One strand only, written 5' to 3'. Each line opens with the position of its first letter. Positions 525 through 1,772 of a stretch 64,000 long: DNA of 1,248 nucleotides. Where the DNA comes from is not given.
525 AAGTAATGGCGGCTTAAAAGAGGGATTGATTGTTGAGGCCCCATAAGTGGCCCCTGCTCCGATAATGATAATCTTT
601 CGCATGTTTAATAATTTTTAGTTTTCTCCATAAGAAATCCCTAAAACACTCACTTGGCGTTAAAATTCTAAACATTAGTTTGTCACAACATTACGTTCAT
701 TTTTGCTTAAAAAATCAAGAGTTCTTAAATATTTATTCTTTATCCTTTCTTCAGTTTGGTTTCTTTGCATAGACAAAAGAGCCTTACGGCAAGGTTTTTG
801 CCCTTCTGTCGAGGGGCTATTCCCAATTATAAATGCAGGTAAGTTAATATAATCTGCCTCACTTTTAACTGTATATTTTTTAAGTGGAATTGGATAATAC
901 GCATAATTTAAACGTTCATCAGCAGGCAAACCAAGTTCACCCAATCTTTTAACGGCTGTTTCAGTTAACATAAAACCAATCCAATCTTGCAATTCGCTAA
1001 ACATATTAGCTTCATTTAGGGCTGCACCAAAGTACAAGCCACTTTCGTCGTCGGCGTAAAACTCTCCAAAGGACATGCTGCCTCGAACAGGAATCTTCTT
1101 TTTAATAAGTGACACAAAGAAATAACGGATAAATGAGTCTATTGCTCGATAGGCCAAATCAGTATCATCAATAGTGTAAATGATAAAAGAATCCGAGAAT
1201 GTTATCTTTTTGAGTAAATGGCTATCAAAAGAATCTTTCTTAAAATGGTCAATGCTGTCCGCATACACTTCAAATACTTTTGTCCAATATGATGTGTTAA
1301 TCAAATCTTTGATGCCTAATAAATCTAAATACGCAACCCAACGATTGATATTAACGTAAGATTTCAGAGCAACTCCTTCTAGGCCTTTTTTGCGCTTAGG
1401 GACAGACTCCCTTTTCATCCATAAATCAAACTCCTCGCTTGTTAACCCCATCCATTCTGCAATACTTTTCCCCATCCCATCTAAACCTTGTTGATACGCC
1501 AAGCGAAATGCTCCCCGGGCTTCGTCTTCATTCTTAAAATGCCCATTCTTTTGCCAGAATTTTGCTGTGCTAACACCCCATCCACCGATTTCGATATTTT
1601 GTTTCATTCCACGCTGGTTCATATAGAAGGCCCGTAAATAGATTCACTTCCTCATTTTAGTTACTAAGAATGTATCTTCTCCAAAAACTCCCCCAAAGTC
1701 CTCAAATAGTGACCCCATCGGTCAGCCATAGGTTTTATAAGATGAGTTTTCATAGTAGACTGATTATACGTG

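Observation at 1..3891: AT-rich three-gene island with two SIR2_2-type proteins (one SIR2-TPR fusion) and an unknown 315-aa protein, inserted downstream of ssrA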

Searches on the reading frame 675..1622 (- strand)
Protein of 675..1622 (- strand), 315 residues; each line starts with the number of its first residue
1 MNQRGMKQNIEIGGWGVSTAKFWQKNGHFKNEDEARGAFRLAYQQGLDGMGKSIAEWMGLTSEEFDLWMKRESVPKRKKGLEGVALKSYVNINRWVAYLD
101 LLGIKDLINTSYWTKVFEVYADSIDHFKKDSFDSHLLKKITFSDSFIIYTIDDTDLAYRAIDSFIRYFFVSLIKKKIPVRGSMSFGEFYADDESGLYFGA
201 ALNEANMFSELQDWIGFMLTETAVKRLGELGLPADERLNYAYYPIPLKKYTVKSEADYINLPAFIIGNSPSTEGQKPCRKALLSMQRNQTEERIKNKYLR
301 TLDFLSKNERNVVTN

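Call 6: search_protein_families(library=pfam, proteins=[window:675-1622:-], max_evalue=0.1)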
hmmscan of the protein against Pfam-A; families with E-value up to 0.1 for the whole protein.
window:675-1622:- (315 aa): 0 families

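Call 7: search_protein_families(library=padloc, proteins=[window:675-1622:-], max_evalue=0.1)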
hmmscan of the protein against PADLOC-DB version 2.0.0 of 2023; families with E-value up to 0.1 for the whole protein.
window:675-1622:- (315 aa): 0 families

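Call 8: search_protein_families(library=ncbifam, proteins=[window:675-1622:-], max_evalue=0.1)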
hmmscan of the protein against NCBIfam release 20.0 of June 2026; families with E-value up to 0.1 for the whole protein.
window:675-1622:- (315 aa): 0 families

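Call 9: find_encoding_contigs(protein=window:675-1622:-, flank=10000, max_places=6)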
Protein window:675-1622:- (315 aa): no gene with exactly this product is on record in the collection.

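Call 10: search_solved_structures(query=window:675-1622:-, max_evalue=10)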
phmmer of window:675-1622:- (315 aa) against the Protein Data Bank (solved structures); distinct sequences matched with E-value up to 10: 0.

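Call 11: search_protein_families(library=phrogs, proteins=[window:675-1622:-], max_evalue=0.1)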
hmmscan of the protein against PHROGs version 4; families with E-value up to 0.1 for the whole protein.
window:675-1622:- (315 aa): 1 family
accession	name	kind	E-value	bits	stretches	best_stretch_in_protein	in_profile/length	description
phrog_23933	-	unknown function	7.3e-09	36.3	1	93-208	5-122/240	-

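Call 12: find_homologous_proteins(query=window:675-1622:-, max_evalue=0.001)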
Query window:675-1622:- (315 aa): 28 proteins with E <= 0.001 among 1527 candidates.
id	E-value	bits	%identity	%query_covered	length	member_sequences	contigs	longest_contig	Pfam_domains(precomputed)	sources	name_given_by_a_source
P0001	1.2e-210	716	100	100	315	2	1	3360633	-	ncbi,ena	-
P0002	4.0e-123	429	60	99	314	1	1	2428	-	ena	-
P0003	3.6e-115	403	57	99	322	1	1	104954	-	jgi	jgi:hypothetical protein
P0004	5.4e-114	399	57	99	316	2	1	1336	-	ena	-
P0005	2.6e-113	397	56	100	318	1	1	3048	-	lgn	-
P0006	2.6e-113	397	57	97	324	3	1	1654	-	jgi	jgi:hypothetical protein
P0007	3.8e-113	396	57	99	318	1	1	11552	-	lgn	-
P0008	7.3e-113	395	57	99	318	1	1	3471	-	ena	-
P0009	7.4e-113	395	56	99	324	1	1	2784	-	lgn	-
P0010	4.5e-112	393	57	100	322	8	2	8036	-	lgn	-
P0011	1.6e-109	384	57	99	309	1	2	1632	-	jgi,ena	-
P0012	2.0e-109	384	57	99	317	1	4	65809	-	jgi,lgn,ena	jgi:hypothetical protein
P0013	2.7e-108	380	57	95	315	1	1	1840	-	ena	-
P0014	6.2e-90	320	60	74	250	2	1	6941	-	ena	-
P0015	8.7e-73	263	54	70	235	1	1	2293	-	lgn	-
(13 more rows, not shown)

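Call 13: find_encoding_contigs(protein=P0001, flank=10000, max_places=3)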
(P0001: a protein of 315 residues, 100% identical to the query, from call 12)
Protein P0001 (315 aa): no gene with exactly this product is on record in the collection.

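Call 14: find_encoding_contigs(protein=P0003, flank=10000, max_places=3)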
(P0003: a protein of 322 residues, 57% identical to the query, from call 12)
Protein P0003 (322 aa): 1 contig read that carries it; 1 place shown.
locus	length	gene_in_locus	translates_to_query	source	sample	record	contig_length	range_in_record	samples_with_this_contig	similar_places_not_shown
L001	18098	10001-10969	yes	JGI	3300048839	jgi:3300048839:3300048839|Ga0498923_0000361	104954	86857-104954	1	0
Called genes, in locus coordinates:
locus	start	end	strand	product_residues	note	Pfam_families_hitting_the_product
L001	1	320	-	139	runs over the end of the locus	-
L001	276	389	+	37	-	-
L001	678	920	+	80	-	PF12728:HTH_17 (weak)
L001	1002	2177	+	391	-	PF14659:Phage_int_SAM_3, PF22022:Phage_int_M, PF00589:Phage_integrase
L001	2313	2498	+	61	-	PF01381:HTH_3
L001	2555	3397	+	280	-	PF26363:Phospholipase-like (weak), PF11187:Mbeg1-like (weak), PF01764:Lipase_3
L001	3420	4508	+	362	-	PF13310:Virulence_RhuM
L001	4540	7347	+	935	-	PF04313:HSDR_N (weak), PF00270:DEAD, PF04851:ResIII, PF18766:SWI2_SNF2, PF08463:EcoEI_R_C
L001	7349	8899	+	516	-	PF12161:HsdM_N, PF02384:N6_Mtase, PF01170:UPF0020, PF07669:Eco57I (weak)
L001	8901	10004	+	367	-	PF01420:Methylase_S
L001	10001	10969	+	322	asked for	-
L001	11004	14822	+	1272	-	PF25199:nSTAND_NTPase5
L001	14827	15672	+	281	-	PF13271:DUF4062 (weak)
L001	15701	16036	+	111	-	-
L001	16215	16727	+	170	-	PF19570:DUF6088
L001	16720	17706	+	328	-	PF08843:AbiEii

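Call 15: find_encoding_contigs(protein=P0012, flank=10000, max_places=4)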
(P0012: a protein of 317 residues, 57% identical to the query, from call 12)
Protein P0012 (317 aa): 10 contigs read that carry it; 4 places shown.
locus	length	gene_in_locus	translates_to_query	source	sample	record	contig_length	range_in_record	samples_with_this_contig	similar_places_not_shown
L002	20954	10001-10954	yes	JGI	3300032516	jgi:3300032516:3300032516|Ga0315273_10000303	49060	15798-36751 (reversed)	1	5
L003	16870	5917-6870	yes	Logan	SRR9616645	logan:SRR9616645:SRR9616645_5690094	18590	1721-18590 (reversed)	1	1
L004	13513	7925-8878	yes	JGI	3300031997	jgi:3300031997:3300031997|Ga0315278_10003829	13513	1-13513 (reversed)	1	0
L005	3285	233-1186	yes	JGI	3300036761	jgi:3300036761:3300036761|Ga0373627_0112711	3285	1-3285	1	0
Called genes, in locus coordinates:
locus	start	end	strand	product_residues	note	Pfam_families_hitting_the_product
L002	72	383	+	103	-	PF07719:TPR_2 (faint), PF13176:TPR_7 (faint), PF00515:TPR_1 (weak), PF13414:TPR_11 (weak), PF13432:TPR_16, PF14559:TPR_19 (weak), PF13431:TPR_17 (weak), PF00515:TPR_1 (weak), +3 more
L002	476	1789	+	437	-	PF05359:DUF748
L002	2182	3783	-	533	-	PF00239:Resolvase, PF07508:Recombinase, PF13408:Zn_ribbon_recom (weak)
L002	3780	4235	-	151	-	PF11149:DUF2924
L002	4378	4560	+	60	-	PF12728:HTH_17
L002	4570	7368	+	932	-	PF04313:HSDR_N (weak), PF00270:DEAD, PF04851:ResIII, PF18766:SWI2_SNF2, PF00271:Helicase_C (faint), PF08463:EcoEI_R_C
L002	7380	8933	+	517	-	PF12161:HsdM_N, PF02384:N6_Mtase, PF01170:UPF0020, PF13847:Methyltransf_31 (faint), PF07669:Eco57I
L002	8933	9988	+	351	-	PF01420:Methylase_S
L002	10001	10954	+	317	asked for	-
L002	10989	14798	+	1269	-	PF25199:nSTAND_NTPase5 (faint)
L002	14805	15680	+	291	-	-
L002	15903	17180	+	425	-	PF02195:ParB_N (weak), PF01555:N6_N4_Mtase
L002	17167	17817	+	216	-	-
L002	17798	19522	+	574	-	-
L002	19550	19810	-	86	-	PF13560:HTH_31 (weak), PF12844:HTH_19 (weak), PF01381:HTH_3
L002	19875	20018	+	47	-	-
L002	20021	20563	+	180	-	-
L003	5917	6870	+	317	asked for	-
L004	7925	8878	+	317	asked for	-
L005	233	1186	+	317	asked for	-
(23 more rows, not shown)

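Call 18: search_protein_families(library=pfam, proteins=[L002:10989-14798:+, L001:11004-14822:+, L002:14805-15680:+, L001:14827-15672:+], max_evalue=0.1)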
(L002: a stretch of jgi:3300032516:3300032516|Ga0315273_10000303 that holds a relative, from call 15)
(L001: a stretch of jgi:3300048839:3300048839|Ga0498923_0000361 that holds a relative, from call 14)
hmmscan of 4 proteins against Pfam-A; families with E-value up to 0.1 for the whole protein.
L002:10989-14798:+ (1269 aa): 4 families
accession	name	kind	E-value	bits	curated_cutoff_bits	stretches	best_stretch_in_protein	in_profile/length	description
PF25199.1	nSTAND_NTPase5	-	9.6e-06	25.9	34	1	182-297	25-135/145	Novel STAND NTPase 5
PF17002.10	DUF5089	-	0.026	14.8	36.1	1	836-895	45-107/193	Domain of unknown function (DUF5089)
PF22342.1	T3SS_CopN_3rd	-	0.079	13.6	27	0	835-901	24-93/99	T3SS, Low calcium response E, third helical domain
PF00931.28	NB-ARC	-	0.092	12.4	23.5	0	183-252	2-77/248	NB-ARC domain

L001:11004-14822:+ (1272 aa): 7 families
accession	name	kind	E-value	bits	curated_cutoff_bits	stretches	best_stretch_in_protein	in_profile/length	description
PF25199.1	nSTAND_NTPase5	-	2.2e-11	44.2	34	1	181-301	23-139/145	Novel STAND NTPase 5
PF13191.12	AAA_16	-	0.0025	18.7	32.6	0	196-238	22-60/167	AAA ATPase domain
PF13401.12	AAA_22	-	0.0084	16.9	27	0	196-221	3-28/130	AAA domain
PF13173.12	AAA_14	-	0.0089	16.5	27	1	198-311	2-114/129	AAA domain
PF19964.5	EAD11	-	0.019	15.4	26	0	919-953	40-74/80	Effector-associated domain 11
PF00308.24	Bac_DnaA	-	0.044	14.4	23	0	193-277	29-109/162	Bacterial DnaA ATPAse domain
PF19508.4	DUF6042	-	0.075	13.1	26.8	0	928-969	156-199/219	Family of unknown function (DUF6042)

L002:14805-15680:+ (291 aa): 1 family
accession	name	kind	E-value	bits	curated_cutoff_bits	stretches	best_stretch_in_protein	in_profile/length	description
PF13271.11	DUF4062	-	7.4e-05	23.3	24.7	1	10-104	2-80/82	Domain of unknown function (DUF4062)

L001:14827-15672:+ (281 aa): 1 family
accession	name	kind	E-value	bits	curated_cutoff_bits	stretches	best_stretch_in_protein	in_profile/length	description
PF13271.11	DUF4062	-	1.1e-06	29.2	24.7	1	10-99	2-79/82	Domain of unknown function (DUF4062)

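Call 23: find_related_loci(query=A1, collection=genome_contigs, flank=10000)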
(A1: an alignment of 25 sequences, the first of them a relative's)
Query A1 (315 aa) in genome_contigs; peptide patterns used: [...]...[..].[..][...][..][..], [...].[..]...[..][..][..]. (x = any residue, [..] = any of these).
79 stretches matched a pattern; 54 encode a relative of the query (tblastn E <= 1e-3); 54 distinct loci.
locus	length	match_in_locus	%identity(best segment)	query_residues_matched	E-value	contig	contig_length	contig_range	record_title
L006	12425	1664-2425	39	60-312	3e-52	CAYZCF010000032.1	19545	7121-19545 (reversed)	MAG TPA_asm: uncultured Chlorobiaceae bacterium isolate binchicken_co66_179 genome assembly, contig: NODE_4456_length_19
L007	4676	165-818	41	94-312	2e-50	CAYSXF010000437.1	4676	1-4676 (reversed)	MAG TPA_asm: uncultured Lentisphaeraceae bacterium isolate binchicken_co2_384 genome assembly, contig: NODE_20656_length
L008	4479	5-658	40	93-310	1e-49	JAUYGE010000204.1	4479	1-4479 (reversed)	MAG: Dehalococcoidia bacterium isolate C24_concoct.bin.111_sub C24_k141_236215, whole genome shotgun sequence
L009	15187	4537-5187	38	93-310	6e-48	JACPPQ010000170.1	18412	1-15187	MAG: Chloroflexi bacterium isolate NC_groundwater_631_Ag_B-0.1um_52_39 B_1_S1_Biohub_coassembly_k141_5484050, whole geno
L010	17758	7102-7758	40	93-315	1e-46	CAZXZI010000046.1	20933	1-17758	MAG TPA_asm: uncultured Ectothiorhodospiraceae bacterium isolate binchicken_co253_195 genome assembly, contig: NODE_1339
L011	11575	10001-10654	41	94-312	3e-45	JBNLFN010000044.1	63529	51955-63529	MAG: Desulfobacteraceae bacterium isolate C1.bin.41.orig k141_1792882, whole genome shotgun sequence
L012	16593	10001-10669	39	93-313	2e-44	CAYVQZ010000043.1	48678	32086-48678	MAG TPA_asm: uncultured bacterium isolate binchicken_co17_451 genome assembly, contig: NODE_2187_length_48678_cov_25.614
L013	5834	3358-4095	40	81-315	6e-44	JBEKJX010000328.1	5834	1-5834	MAG: Smithella sp. isolate SPRUCE 333 SPRUCE_333_328, whole genome shotgun sequence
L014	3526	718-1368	39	94-315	6e-44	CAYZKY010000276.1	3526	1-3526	MAG TPA_asm: uncultured Verrucomicrobiota bacterium isolate SRP302895_co1_388 genome assembly, contig: NODE_60508_length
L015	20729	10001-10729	35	72-312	1e-38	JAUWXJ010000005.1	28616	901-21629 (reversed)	MAG: Desulfobacterales bacterium isolate CSMAG_2681 CSMAG_2681_k141_1753333_length_28616_cov_8.4690, whole genome shotgu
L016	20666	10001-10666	47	93-315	6e-63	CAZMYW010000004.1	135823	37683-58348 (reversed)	MAG TPA_asm: uncultured Nitrospirota bacterium isolate binchicken_co165_411 genome assembly, contig: k141_1277259, whole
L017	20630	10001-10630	32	94-307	9e-32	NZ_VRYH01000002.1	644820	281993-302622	Aidingimonas lacisalsi strain XHU 5135 Scaffold2, whole genome shotgun sequence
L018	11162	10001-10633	36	93-307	4e-31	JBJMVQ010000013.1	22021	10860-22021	MAG: Sulfurifustis sp. isolate 12C18O_168h_50_P09_coass_bin_11 k141_3436516, whole genome shotgun sequence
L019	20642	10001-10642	35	93-310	4e-31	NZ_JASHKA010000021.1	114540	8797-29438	Roseibium sp. MMSF_3544 NODE_21_length_114540_cov_24.474363, whole genome shotgun sequence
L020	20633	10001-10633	34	93-307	2e-30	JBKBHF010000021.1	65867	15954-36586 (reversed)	MAG: Permianibacter sp. isolate 21I_052.bin.6 NODE_299_length_65867_cov_4.183403, whole genome shotgun sequence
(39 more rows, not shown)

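Call 27: predict_structure(alignment_id=A1)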
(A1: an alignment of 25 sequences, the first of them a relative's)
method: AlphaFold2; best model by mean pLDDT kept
length: 315 residues; sequences in the alignment: 25
mean_pLDDT: 80.4   pTM: 0.71
mean pLDDT of the five models: 80.4, 79.1, 78.8, 78.6, 78.0
residues with pLDDT >= 90: 162; 70-90: 63; 50-70: 55; < 50: 35
segments of 3 or more residues with pLDDT < 50: 1-18, 72-82, 251-253
pLDDT, mean of each block of 10 residues (from residue 1): 30 38 67 69 57 64 73 44 70 96 70 84 87 79 88 94 95 95 97 89 96 96 97 91 89 68 94 96 96 96 95 64
secondary structure, 60 per line:
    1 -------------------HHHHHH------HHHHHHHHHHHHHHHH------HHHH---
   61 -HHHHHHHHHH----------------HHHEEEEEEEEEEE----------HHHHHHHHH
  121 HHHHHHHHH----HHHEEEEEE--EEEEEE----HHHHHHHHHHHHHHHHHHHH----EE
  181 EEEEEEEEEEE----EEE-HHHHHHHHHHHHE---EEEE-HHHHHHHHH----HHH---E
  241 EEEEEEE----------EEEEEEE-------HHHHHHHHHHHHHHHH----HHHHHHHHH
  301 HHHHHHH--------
elements in order: H20-25 H32-47 H54-57 H62-71 E91-101 H112-129 E137-142 E145-150 H155-174 E179-191 E196-198 H200-211 E216-219 H221-229 E240-247 E258-264 H272-287 H292-307

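Call 30: find_encoding_contigs(protein=P0029, flank=10000, max_places=4)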
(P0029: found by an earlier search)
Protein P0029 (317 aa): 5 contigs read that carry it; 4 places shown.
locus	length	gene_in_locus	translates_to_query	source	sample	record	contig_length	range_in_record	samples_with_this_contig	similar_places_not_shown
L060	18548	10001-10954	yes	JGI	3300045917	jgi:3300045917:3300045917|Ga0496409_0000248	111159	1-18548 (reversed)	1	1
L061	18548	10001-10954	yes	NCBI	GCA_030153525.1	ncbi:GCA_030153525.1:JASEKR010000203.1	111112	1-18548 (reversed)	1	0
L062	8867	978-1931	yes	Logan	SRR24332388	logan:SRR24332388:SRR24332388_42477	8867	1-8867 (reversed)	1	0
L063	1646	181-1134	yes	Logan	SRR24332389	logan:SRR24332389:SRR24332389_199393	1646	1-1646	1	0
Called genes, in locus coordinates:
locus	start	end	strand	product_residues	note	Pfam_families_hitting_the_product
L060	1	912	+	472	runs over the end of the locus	PF02386:TrkH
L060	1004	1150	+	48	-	-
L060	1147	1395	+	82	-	-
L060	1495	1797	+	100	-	-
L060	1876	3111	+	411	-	-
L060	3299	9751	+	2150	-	-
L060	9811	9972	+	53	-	-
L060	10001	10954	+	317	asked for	-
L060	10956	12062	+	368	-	-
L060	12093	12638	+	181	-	-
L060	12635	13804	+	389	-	PF13289:SIR2_2 (faint)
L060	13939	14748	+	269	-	-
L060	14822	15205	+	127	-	-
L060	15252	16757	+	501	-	PF13482:RNase_H_2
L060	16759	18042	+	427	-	PF14020:DUF4236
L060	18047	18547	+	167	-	?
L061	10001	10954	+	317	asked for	-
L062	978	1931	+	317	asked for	-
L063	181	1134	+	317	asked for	-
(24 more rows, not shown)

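Call 56: search_solved_structures(query=A1, max_evalue=10, show_alignments=3)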
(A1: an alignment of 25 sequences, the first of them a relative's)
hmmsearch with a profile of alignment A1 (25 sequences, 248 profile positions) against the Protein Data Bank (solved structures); distinct sequences matched with E-value up to 10: 0.

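Call 60: search_protein_families(library=pfam, alignment_id=A3, max_evalue=0.00001)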
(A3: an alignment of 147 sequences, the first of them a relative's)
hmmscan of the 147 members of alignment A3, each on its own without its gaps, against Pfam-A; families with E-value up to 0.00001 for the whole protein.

A. member 1, L001:7349-8899:+ (516 aa): 4 families
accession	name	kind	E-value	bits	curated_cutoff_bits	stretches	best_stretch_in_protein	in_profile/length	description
PF02384.22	N6_Mtase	-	1.9e-63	215.1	20.4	1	157-480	3-304/311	N-6 DNA Methylase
PF12161.14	HsdM_N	-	1.1e-15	58.9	24.5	1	7-138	2-134/135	HsdM N-terminal domain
PF01170.24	UPF0020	-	1.5e-10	41.5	22.3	1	190-373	20-185/197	RMKL-like, methyltransferase domain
PF07669.17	Eco57I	-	1.4e-07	32.2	25.3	1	288-389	69-170/171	Eco57I restriction-modification methylase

B. families by the number of members that match (of 147 scanned): 164 families (the first 25 are shown)
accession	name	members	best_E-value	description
PF01420.25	Methylase_S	3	9.2e-55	Type I restriction modification DNA specificity domain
PF04055.27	Radical_SAM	3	6.6e-23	Radical SAM superfamily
PF04851.21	ResIII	3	2.5e-17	Type III restriction enzyme, res subunit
PF13401.12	AAA_22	3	4.5e-09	AAA domain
PF18766.7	SWI2_SNF2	2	2.1e-69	SWI2/SNF2 ATPase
PF07690.21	MFS_1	2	2.8e-51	Major Facilitator Superfamily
PF04313.20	HSDR_N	2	2.6e-42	Type I restriction enzyme R protein N terminus (HSDR_N)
PF00270.35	DEAD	2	7.8e-30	DEAD/DEAH box helicase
PF13604.12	AAA_30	2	1.9e-26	AAA domain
PF13671.12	AAA_33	2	1.5e-23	AAA domain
PF13489.12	Methyltransf_23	2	3.2e-19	Methyltransferase domain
PF22679.2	T1R_D3-like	2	3.8e-19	Type I restriction enzyme subunit R domain 3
PF13649.12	Methyltransf_25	2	3.6e-17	Methyltransferase domain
PF08242.18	Methyltransf_12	2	1e-16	Methyltransferase domain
PF12867.12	DinB_2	2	3.7e-16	DinB superfamily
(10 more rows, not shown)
